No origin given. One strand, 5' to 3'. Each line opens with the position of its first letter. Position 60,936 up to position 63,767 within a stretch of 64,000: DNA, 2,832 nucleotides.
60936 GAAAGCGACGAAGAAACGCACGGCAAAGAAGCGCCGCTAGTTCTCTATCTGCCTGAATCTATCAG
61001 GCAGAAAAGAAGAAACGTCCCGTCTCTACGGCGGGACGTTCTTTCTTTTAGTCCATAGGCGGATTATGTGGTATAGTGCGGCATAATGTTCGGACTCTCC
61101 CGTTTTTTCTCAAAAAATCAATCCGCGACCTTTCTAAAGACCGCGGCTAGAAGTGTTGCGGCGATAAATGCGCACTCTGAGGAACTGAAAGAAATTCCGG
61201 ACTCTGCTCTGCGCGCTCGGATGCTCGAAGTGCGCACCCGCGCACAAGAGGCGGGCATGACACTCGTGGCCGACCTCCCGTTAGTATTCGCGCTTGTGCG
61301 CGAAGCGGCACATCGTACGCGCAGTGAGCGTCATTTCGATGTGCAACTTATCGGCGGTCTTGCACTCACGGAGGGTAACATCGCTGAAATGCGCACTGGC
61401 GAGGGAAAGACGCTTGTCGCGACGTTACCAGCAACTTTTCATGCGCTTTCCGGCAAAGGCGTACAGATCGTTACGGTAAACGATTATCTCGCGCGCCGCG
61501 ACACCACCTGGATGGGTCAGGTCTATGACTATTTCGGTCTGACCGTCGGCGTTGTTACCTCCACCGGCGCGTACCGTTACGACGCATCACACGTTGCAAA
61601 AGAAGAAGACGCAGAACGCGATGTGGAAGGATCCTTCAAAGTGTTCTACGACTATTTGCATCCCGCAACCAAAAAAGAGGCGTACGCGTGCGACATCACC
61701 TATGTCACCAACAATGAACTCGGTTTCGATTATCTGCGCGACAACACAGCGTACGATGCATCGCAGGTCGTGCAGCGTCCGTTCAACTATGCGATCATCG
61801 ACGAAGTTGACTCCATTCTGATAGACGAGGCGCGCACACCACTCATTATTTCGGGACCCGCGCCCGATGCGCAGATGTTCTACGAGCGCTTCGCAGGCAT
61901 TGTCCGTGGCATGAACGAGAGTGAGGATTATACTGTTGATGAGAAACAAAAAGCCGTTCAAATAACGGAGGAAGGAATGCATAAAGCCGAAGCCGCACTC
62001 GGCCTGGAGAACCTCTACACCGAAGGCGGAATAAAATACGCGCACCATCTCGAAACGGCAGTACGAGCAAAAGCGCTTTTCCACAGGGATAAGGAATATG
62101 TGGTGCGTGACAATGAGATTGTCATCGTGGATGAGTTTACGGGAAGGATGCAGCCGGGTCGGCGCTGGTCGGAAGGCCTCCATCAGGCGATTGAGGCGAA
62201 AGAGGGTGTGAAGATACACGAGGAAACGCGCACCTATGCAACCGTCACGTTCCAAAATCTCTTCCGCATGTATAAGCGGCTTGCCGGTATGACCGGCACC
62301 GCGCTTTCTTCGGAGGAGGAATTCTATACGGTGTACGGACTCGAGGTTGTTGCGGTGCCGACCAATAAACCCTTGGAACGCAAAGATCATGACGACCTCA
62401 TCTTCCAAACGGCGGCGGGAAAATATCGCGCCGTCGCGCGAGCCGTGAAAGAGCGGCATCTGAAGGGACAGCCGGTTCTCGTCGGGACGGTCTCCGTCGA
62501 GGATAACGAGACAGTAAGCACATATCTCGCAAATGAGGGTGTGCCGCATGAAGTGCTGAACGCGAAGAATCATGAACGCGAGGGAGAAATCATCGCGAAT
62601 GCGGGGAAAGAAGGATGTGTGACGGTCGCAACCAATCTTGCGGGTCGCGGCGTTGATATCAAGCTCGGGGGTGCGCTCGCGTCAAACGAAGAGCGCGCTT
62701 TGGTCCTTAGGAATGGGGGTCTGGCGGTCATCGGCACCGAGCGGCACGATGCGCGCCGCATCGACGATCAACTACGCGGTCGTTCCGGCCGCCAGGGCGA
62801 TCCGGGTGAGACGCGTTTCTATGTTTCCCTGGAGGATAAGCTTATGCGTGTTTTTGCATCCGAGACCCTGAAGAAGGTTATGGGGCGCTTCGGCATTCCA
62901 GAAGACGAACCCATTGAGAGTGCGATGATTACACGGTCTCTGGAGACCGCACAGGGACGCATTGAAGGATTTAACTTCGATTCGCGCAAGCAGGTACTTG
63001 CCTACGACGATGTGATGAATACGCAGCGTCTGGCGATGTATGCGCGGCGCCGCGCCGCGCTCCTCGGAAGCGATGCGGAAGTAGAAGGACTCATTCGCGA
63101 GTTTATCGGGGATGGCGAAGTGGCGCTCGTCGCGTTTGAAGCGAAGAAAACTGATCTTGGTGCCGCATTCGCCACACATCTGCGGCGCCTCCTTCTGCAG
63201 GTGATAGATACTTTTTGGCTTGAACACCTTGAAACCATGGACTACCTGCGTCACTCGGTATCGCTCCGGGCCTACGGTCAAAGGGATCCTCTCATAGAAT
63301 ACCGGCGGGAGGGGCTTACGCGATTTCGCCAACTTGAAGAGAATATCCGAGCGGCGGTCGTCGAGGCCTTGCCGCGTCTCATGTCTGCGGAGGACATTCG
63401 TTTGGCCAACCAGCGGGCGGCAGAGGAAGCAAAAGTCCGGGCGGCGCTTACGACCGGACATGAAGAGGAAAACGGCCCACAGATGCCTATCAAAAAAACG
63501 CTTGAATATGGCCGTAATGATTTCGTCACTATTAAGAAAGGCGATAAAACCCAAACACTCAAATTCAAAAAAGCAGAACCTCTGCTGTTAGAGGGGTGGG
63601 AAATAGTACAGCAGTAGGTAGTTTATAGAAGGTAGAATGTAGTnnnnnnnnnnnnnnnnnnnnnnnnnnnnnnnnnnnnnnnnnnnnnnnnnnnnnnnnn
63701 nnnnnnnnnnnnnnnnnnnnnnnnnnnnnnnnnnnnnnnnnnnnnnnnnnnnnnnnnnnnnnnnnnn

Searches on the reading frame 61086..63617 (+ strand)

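Call 88: search_protein_families(library=pfam, proteins=[window:61086-63617:+], max_evalue=0.00001)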
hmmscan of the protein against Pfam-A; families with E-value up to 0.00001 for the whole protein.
window:61086-63617:+ (843 aa): 4 families
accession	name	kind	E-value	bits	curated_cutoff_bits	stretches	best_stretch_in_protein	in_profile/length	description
PF07517.20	SecA_DEAD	-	1.9e-111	372.5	24.6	1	6-413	3-289/290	SecA DEAD-like domain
PF21090.3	P-loop_SecA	-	9e-75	251.2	27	1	429-607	1-205/205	SecA P-loop domain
PF07516.18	SecA_SW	-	5e-44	151.2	26.7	2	683-764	118-198/200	SecA Wing and Scaffold domain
PF01043.26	SecA_PP_bind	-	1e-40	139.2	23.5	1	263-370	3-110/110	SecA preprotein cross-linking domain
